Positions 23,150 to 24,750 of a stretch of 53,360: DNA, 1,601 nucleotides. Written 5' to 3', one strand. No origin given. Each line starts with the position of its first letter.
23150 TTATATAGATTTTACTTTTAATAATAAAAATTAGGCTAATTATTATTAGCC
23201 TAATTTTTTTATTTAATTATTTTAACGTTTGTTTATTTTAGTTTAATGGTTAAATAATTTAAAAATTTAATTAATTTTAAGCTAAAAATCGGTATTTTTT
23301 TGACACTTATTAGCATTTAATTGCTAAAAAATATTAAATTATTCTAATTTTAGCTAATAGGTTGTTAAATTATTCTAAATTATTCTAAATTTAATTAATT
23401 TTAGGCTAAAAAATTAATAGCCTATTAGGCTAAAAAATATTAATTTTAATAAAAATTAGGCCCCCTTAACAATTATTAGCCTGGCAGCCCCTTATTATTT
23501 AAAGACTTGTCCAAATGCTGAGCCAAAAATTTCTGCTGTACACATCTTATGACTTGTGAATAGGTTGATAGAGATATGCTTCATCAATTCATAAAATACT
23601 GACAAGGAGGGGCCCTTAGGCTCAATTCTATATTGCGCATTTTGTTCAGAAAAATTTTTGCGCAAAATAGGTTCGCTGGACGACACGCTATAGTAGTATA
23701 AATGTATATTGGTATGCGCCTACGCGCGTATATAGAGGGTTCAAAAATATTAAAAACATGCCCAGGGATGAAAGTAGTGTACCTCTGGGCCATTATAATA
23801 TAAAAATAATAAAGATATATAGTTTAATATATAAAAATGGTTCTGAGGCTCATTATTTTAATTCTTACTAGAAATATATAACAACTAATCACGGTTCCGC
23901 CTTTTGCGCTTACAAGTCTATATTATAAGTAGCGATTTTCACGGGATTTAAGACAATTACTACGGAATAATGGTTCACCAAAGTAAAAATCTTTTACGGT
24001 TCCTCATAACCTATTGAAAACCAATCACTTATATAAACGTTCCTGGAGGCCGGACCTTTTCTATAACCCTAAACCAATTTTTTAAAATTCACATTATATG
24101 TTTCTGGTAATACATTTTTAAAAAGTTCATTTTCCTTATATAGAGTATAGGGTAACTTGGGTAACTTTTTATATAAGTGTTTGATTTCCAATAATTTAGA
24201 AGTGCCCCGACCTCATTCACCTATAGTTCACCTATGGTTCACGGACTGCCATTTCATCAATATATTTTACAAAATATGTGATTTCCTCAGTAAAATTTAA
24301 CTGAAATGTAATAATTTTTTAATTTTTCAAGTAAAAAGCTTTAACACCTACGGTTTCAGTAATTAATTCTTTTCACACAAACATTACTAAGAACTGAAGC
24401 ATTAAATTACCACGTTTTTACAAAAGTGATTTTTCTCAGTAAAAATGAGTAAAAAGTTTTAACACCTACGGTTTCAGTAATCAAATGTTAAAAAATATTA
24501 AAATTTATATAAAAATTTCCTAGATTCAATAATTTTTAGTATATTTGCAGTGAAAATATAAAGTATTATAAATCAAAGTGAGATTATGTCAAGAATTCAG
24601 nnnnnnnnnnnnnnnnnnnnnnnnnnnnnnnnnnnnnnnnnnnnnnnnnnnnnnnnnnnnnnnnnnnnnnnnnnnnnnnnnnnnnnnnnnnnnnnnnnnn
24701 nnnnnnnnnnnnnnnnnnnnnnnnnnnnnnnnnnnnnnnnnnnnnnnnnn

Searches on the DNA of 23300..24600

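Call 89: search_rna_families(source=window, start=23300, end=24600, threshold=evalue, max_evalue=1)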
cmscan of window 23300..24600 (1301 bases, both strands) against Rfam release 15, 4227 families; matches with E-value up to 1: 1.
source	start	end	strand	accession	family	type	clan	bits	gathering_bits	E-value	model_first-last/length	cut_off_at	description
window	23781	23849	+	RF04204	mir-3473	Gene; miRNA;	-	21.4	71.8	0.16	1-78/78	no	mir-3473 microRNA precursor family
